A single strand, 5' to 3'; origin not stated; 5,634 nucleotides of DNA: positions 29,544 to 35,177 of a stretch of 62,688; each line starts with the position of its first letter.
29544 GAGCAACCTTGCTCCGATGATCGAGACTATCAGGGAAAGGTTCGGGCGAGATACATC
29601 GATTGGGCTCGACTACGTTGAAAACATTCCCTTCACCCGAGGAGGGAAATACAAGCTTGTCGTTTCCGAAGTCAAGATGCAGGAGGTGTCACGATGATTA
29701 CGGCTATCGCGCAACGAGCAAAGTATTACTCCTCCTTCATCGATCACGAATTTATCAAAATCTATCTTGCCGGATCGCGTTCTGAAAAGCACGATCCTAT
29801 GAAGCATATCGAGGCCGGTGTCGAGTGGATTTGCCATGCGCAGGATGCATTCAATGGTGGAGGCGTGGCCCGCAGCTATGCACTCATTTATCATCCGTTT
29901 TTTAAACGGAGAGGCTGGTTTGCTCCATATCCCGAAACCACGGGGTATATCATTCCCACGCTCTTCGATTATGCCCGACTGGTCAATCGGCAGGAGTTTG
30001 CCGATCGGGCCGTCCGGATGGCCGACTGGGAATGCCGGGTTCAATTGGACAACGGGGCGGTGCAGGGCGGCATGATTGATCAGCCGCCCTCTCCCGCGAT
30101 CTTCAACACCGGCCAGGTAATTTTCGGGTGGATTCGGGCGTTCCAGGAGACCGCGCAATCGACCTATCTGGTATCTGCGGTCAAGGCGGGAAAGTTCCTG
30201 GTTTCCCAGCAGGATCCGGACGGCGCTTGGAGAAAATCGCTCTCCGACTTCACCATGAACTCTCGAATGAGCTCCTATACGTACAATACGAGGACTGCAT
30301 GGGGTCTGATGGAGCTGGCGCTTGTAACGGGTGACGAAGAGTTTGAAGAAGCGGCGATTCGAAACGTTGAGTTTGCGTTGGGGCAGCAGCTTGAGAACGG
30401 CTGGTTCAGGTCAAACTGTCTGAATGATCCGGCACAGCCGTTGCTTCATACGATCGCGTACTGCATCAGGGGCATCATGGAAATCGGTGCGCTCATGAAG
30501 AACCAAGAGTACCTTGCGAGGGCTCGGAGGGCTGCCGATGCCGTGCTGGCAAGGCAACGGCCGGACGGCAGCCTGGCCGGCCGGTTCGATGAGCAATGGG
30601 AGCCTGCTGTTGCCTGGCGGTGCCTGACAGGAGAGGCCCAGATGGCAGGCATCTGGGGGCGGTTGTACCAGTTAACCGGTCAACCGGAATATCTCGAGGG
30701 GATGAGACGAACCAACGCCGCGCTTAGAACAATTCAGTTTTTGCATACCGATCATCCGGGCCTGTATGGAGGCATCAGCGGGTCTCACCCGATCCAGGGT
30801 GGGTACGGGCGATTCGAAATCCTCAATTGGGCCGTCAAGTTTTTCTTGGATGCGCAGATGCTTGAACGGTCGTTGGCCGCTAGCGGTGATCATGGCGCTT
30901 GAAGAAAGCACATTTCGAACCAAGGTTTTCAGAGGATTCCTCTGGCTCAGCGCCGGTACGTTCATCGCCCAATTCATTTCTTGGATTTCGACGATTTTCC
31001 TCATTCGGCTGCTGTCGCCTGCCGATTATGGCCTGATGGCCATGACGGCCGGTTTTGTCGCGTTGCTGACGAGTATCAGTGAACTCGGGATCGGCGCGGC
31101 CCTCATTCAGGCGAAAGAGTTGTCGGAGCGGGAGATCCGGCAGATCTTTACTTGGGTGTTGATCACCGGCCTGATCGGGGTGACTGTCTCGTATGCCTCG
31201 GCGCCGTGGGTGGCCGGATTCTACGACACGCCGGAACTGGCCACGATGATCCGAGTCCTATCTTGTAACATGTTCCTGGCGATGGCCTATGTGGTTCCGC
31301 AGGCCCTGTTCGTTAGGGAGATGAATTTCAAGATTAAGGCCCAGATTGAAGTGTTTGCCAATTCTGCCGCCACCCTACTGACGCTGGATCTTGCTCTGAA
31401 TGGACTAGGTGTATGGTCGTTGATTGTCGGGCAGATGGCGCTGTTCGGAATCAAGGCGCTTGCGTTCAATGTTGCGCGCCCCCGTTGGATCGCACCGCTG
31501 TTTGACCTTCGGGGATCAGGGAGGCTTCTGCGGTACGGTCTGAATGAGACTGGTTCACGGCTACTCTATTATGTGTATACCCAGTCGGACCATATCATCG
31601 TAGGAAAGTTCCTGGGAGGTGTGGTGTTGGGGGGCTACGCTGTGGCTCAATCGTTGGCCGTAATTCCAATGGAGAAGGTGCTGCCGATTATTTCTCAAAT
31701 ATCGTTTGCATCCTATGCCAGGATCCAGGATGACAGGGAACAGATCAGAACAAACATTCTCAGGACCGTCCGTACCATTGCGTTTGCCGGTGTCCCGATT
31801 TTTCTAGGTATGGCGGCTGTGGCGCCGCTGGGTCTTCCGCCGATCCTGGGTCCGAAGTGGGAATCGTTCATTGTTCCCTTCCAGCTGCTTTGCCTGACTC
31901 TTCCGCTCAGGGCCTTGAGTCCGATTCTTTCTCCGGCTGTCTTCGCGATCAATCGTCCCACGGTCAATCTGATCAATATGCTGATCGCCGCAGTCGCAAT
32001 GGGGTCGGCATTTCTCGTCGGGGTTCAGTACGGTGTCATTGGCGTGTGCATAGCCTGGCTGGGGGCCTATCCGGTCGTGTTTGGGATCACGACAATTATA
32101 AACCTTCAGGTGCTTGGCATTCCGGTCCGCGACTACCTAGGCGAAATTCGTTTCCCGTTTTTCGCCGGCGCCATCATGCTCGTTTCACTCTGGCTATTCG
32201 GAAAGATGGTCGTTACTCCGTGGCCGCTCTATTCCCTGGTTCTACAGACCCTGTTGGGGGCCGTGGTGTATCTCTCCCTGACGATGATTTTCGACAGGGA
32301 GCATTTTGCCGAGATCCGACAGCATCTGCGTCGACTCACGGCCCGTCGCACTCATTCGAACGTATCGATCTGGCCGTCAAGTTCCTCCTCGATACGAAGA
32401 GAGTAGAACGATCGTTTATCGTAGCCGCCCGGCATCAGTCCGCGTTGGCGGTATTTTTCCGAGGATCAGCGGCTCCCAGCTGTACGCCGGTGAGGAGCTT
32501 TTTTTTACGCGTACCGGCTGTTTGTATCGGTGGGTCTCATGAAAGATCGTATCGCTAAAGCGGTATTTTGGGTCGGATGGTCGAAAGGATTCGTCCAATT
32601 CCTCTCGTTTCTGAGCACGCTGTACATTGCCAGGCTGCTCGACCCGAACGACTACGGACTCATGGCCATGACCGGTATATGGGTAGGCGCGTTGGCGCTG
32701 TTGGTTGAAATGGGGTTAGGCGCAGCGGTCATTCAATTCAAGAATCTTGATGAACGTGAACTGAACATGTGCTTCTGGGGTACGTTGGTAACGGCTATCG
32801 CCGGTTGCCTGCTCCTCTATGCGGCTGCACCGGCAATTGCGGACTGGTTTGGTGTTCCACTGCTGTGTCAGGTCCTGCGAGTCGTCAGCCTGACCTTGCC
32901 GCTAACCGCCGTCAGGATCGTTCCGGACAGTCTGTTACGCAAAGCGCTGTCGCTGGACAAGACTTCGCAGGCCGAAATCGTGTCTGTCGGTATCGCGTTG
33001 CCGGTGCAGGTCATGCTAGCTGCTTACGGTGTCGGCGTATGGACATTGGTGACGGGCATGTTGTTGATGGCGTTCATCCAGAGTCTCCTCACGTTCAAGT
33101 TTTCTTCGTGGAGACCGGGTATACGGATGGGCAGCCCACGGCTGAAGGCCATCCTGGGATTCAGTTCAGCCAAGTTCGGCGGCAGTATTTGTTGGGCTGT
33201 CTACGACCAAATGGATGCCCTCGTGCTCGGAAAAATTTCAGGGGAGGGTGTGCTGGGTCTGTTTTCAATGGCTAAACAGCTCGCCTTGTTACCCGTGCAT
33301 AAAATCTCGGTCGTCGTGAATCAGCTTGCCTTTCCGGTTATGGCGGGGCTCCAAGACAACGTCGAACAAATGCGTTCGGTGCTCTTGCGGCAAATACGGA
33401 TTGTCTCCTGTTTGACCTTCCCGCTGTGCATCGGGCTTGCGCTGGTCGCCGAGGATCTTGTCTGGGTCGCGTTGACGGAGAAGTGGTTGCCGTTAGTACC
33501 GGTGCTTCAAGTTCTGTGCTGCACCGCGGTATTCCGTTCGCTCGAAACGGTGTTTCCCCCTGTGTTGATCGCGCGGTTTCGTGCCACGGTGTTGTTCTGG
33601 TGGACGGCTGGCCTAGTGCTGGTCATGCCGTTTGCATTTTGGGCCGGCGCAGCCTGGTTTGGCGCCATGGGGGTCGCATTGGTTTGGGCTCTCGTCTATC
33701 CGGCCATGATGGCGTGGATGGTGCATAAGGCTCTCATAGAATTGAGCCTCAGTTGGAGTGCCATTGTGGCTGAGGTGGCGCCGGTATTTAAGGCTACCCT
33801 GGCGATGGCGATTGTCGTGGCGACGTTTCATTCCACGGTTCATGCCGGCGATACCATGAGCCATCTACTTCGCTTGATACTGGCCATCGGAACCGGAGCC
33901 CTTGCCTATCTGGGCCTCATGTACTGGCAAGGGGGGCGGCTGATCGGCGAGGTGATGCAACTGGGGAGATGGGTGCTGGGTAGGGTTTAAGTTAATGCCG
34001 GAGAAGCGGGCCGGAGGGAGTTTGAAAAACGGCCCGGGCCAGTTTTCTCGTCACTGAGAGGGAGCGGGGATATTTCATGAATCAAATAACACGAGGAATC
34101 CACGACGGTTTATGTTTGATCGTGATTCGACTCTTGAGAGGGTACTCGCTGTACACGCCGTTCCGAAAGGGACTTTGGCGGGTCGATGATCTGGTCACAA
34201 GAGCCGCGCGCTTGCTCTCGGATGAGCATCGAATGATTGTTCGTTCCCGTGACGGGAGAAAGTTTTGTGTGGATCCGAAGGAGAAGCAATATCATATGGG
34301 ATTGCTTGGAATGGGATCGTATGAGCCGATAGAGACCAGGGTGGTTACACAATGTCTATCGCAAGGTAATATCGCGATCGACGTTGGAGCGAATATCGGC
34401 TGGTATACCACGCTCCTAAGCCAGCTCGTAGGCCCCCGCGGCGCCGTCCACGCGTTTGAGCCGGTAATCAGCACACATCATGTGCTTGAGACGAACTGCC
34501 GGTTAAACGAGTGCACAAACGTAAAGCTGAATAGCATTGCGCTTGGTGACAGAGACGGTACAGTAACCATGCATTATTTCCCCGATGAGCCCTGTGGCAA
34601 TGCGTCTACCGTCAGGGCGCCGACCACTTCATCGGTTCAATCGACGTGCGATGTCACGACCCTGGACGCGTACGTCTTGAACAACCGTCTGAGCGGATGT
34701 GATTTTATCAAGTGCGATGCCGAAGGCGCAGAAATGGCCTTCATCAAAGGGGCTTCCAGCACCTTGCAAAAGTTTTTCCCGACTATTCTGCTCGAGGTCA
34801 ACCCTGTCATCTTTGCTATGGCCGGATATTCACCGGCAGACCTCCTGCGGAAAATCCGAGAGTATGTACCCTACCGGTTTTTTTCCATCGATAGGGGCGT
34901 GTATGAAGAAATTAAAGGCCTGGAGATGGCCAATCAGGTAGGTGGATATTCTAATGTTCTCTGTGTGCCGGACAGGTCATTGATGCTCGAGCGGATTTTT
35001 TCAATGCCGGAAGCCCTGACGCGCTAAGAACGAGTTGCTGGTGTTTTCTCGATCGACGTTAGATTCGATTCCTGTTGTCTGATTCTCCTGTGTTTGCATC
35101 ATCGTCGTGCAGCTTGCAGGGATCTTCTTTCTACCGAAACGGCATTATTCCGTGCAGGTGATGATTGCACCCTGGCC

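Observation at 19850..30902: Eleven-kb amino-acid/carboxylate ligation island: three ATP-grasp enzymes, CapA-like, CapK-like, FemAB-like and toroid protein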

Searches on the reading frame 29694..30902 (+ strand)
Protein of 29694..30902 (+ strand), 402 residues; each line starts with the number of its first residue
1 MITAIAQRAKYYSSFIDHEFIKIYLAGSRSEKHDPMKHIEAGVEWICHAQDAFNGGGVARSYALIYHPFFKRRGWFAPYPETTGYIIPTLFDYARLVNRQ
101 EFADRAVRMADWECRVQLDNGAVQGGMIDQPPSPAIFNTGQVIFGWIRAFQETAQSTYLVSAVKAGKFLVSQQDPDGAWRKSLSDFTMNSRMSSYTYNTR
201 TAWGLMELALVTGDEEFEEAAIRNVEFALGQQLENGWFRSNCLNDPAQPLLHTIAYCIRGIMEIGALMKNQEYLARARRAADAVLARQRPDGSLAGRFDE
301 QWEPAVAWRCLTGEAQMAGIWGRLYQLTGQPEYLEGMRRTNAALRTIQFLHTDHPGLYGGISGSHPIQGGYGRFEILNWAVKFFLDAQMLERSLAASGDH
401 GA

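Call 4: search_protein_families(library=pfam, proteins=[window:29694-30902:+], max_evalue=0.01)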
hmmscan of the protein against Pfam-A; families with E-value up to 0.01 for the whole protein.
window:29694-30902:+ (402 aa): 4 families
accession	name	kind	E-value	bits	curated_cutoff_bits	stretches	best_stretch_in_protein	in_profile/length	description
PF13243.12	SQHop_cyclase_C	-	1.7e-08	34.3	26.1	1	135-257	186-303/319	Squalene-hopene cyclase C-terminal domain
PF06662.19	C5-epim_C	-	0.00011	22.2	23.3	0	138-180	30-72/188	D-glucuronyl C5-epimerase C-terminus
PF07944.18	Beta-AFase-like_GH127_cat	-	0.00032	20.2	24.9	0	135-286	123-260/376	Beta-L-arabinofuranosidase, GH127 catalytic domain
PF09492.16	Pec_lyase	-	0.00047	19.9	22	0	148-186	50-88/292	Pectic acid lyase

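Call 5: search_protein_families(library=ncbifam, proteins=[window:29694-30902:+], max_evalue=0.01)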
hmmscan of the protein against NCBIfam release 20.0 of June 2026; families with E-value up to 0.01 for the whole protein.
window:29694-30902:+ (402 aa): 4 families
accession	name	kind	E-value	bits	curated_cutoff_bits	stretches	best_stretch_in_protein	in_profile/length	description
TIGR01787.1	squalene_cyclas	subfamily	9.6e-10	37.7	322.7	1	160-257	508-606/622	squalene/oxidosqualene cyclases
TIGR01507.1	hopene_cyclase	equivalog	0.00022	19.7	431.1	1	162-256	524-618/640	squalene--hopene cyclase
TIGR03463.1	osq_cycl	subfamily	0.00024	19.5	851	1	163-244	528-608/634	2,3-oxidosqualene cyclase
TIGR02474.1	pec_lyase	equivalog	0.00057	19.6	189.8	0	148-199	56-104/295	pectate lyase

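Call 40: search_solved_structures(query=window:29694-30902:+, max_evalue=1)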
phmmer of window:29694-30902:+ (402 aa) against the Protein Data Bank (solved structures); distinct sequences matched with E-value up to 1: 4.
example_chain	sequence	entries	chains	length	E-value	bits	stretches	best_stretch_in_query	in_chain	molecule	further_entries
8flx_A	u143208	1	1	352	0.084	15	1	198-319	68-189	LK031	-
7qsj_A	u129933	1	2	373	0.11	14.5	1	168-320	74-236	Methylmannose polysaccharide hydrolase (MmpH)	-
4h08_A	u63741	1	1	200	0.27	13.3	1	334-374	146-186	Putative hydrolase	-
9dze_A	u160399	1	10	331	0.64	12.1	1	199-293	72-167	pD5-14 A component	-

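Call 54: find_homologous_proteins(query=window:29694-30902:+, max_evalue=0.00001)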
Query window:29694-30902:+ (402 aa): 4289 proteins with E <= 0.00001 among 8000 candidates; the best 120 are listed.
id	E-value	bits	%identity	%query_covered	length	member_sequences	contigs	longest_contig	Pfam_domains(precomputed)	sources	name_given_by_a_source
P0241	1.7e-277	938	100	100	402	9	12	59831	PF13243.13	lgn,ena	-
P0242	1.1e-276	935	100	100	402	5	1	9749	PF13243.13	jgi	jgi:hypothetical protein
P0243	7.2e-249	844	89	100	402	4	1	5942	PF07944.19,PF13243.13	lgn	-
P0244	2.1e-247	839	88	100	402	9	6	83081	PF09492.17,PF25840.1,PF07944.19,PF13243.13,PF06662.20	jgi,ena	jgi:uncharacterized protein YyaL (SSP411 family)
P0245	9.9e-247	837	88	100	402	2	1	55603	PF13243.13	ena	-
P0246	4.2e-245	831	87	100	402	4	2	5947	PF25840.1,PF07944.19,PF13243.13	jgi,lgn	jgi:uncharacterized protein YyaL (SSP411 family)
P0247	2.5e-244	829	88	100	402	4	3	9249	PF07944.19,PF13243.13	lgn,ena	-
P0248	7.3e-241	817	86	99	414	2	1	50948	PF07944.19,PF13243.13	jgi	jgi:hypothetical protein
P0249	5.9e-240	814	87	99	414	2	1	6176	PF13243.13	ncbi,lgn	-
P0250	5.3e-231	785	83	99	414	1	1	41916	PF25840.1,PF07944.19,PF13243.13,PF06662.20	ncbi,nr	ncbi:MAG: hypothetical protein HXY51_10965 [Nitrospirae bacterium]|nr:hypothetical protein [Nitrospi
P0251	9.0e-231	784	82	100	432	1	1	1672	PF09492.17,PF13243.13,PF06662.20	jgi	jgi:hypothetical protein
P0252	3.2e-224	762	79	100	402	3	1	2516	PF09492.17,PF25840.1,PF13243.13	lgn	-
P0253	3.8e-221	752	79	99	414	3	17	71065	PF09492.17,PF13243.13,PF06662.20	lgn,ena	-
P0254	5.7e-217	739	78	99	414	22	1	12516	PF09492.17,PF25840.1,PF07944.19,PF13243.13,PF06662.20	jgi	jgi:uncharacterized protein YyaL (SSP411 family)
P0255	2.2e-215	733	78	99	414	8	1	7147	PF09492.17,PF25840.1,PF07944.19,PF13243.13,PF06662.20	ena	-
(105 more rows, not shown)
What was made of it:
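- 29694..30902 (+): g9: cytoplasmic (alpha/alpha)6-barrel carbohydrate-active protein. 4289 relatives, some on contigs of the same length as g1 homologues, probably the same contigs (call 54).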

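Call 65: predict_structure(alignment_id=A4)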
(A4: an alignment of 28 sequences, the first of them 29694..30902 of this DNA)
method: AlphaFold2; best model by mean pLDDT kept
length: 402 residues; sequences in the alignment: 28
mean_pLDDT: 90.0   pTM: 0.91
mean pLDDT of the five models: 90.0, 89.6, 88.2, 88.1, 85.4
residues with pLDDT >= 90: 283; 70-90: 84; 50-70: 29; < 50: 6
segments of 3 or more residues with pLDDT < 50: 399-402
pLDDT, mean of each block of 10 residues (from residue 1): 82 86 71 82 97 92 89 88 88 97 97 92 72 81 96 98 97 92 58 80 97 98 97 90 78 96 98 98 97 95 95 98 97 97 93 90 93 93 97 78 35
secondary structure, 60 per line:
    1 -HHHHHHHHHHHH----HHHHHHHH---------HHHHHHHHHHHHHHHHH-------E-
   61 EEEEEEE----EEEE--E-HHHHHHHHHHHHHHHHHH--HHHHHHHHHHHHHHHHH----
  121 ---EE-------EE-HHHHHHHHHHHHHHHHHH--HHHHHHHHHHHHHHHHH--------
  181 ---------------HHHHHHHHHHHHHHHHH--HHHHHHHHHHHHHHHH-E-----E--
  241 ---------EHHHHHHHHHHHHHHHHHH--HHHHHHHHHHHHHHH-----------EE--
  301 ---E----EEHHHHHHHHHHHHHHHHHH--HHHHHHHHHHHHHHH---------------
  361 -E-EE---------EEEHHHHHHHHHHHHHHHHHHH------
elements in order: H2-13 H18-25 H35-51 E61-67 E72-75 H80-97 H100-116 H136-153 H156-172 H196-212 H215-230 H251-268 H271-285 H311-328 H331-345 E375-377 H378-396
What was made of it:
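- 29694..30902 (+): AF2 pLDDT 90, pTM 0.91 (call 65).
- On (alpha/alpha)6-barrel carbohydrate-active enzymes (g9): AF2 pLDDT 90 with 12 long helices (call 65).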

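Call 67: fold_search(model_id=the predicted structure, library=pdb)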
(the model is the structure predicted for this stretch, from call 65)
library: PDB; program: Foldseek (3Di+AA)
matches with E <= 10: 1166; with E <= 0.001: 354
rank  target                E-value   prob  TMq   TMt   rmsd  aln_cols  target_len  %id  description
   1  3wiw                  1.9e-10  1.00  0.71  0.76   5.1       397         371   15  Crystal structure of unsaturated glucuronyl hydrolase specific for heparin (released 2014-01-08)
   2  1vd5                  2.2e-09  1.00  0.70  0.74   4.8       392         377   16  Crystal Structure of Unsaturated Glucuronyl Hydrolase, Responsible for the Degradation of Glycosaminoglycan, from Bacill (released 2004-07-13)
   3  3anj                  7.3e-09  1.00  0.63  0.67   6.8       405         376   13  Crystal structure of unsaturated glucuronyl hydrolase from Streptcoccus agalactiae (released 2010-10-06)
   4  2fv0_A                9.2e-09  1.00  0.69  0.73   5.1       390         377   15  UGL_D88N/dGlcA-Glc-Rha-Glc (released 2006-05-30)
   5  5zhb_A                1.0e-08  1.00  0.68  0.70   4.8       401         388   13  Structure of Cellobiose 2-Epimerase from Bacillus thermoamylovorans B4167 (released 2019-06-19)
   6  7d5g_A                1.2e-08  1.00  0.66  0.68   5.0       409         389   12  Crystal structure of the CsCE with ligand to have a insight into the catalytic mechanism (released 2021-12-01)
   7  5zhb_B                1.2e-08  1.00  0.68  0.70   4.8       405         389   12  Structure of Cellobiose 2-Epimerase from Bacillus thermoamylovorans B4167 (released 2019-06-19)
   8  4z4l                  1.4e-08  1.00  0.68  0.70   4.4       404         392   12  Crystal Structure of cellobiose 2-epimerase from Caldicellulosiruptor saccharolyticus DSM 8903 (released 2016-04-13)
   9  3ren_A                2.4e-08  1.00  0.63  0.74   4.8       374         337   13  CPF_2247, a novel alpha-amylase from Clostridium perfringens (released 2011-05-18)
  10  4z4j                  2.4e-08  1.00  0.66  0.67   5.1       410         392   11  Crystal Structure of cellobiose 2-epimerase from Caldicellulosiruptor saccharolyticus DSM 8903 (released 2016-04-13)
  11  3ren_B                2.5e-08  1.00  0.64  0.76   5.1       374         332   13  CPF_2247, a novel alpha-amylase from Clostridium perfringens (released 2011-05-18)
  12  3k7x                  2.6e-08  1.00  0.65  0.74   4.9       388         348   13  Crystal structure of the Lin0763 protein from Listeria innocua. Northeast Structural Genomics Consortium Target LkR23. (released 2009-10-27)
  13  2zzr                  2.6e-08  1.00  0.65  0.66   7.1       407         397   13  Crystal structure of unsaturated glucuronyl hydrolase from Streptcoccus agalactiae (released 2009-04-14)
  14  3ani                  2.9e-08  1.00  0.63  0.67   6.6       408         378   13  Crystal structure of unsaturated glucuronyl hydrolase mutant D175N from Streptcoccus agalactiae (released 2010-10-06)
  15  3ank_A                2.9e-08  1.00  0.63  0.67   6.9       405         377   13  Crystal structure of unsaturated glucuronyl hydrolase mutant D175N from Streptcoccus agalactiae complexed with dGlcA-G (released 2010-10-06)
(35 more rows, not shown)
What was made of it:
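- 29694..30902 (+): Foldseek hits to GH88, cellobiose 2-epimerase/AGE and YihS at TM 0.63-0.71 (call 67).
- On (alpha/alpha)6-barrel carbohydrate-active enzymes (g9): Foldseek hits to GH88, AGE/cellobiose 2-epimerase and YihS, TM 0.63-0.71, probability 1.0 (call 67).
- Checked: AF2 pLDDT 90; TM 0.63-0.71 to GH88 and AGE-type enzymes (calls 65, 67).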

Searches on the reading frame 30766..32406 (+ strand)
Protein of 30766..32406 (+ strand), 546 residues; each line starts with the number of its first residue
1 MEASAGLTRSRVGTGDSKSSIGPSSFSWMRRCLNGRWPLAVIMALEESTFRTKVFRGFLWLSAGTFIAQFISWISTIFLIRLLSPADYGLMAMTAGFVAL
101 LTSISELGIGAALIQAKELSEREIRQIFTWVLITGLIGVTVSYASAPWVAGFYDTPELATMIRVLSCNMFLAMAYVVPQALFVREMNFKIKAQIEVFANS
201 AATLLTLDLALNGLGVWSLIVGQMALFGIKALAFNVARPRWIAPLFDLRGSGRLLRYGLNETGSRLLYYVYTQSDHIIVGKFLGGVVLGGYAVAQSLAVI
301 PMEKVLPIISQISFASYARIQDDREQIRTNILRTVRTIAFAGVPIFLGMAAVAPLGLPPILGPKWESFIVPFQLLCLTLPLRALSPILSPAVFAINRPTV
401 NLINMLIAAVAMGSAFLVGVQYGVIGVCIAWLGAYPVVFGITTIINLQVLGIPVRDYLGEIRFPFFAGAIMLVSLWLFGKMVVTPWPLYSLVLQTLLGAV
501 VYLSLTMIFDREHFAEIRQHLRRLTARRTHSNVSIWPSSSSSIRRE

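Call 7: search_protein_families(library=pfam, proteins=[window:30766-32406:+], max_evalue=0.001)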
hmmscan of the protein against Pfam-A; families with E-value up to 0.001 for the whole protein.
window:30766-32406:+ (546 aa): 2 families
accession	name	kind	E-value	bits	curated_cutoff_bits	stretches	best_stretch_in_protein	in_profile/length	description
PF13440.11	Polysacc_synt_3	-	4.1e-69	233.5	23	1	79-368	2-291/293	Polysaccharide biosynthesis protein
PF01943.22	Polysacc_synt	-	2e-29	103.3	28.2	1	55-311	2-264/274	Polysaccharide biosynthesis protein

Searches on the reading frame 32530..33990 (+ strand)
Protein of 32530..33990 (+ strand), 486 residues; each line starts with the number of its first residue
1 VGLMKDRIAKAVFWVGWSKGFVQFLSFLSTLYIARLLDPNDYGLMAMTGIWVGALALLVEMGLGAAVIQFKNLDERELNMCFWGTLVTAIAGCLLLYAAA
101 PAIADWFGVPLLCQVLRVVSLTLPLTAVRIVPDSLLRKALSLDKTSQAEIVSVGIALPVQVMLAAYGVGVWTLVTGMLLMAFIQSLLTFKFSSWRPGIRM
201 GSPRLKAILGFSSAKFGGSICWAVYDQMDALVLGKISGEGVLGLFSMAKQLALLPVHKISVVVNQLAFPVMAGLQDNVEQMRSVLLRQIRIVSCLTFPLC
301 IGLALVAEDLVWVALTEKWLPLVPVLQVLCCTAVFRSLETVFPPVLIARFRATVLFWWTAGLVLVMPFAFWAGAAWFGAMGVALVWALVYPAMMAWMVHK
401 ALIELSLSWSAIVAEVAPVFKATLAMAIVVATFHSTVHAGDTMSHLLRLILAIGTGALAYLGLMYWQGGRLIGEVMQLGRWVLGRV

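Call 7: search_protein_families(library=pfam, proteins=[window:32530-33990:+], max_evalue=0.001)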
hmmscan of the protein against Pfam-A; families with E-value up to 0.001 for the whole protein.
window:32530-33990:+ (486 aa): 2 families
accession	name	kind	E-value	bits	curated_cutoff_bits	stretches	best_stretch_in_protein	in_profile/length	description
PF13440.11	Polysacc_synt_3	-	6.5e-71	239.4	23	1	33-324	2-293/293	Polysaccharide biosynthesis protein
PF01943.22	Polysacc_synt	-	5.3e-25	88.8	28.2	1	9-274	2-273/274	Polysaccharide biosynthesis protein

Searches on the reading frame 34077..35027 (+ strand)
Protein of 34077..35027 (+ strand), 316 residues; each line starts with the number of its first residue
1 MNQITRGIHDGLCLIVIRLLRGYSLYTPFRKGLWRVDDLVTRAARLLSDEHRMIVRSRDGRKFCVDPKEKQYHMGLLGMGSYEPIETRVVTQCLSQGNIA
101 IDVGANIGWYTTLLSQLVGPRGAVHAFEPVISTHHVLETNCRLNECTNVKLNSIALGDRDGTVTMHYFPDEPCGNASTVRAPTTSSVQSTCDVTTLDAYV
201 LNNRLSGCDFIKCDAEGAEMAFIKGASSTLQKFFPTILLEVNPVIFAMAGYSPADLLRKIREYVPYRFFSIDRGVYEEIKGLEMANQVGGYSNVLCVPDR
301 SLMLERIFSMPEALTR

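Call 7: search_protein_families(library=pfam, proteins=[window:34077-35027:+], max_evalue=0.001)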
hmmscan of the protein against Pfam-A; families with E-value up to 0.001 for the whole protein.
window:34077-35027:+ (316 aa): 1 family
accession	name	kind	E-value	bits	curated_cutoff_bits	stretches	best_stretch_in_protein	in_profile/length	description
PF05050.19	Methyltransf_21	-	2.1e-21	77.2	22.7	1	102-263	1-169/173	Methyltransferase FkbM domain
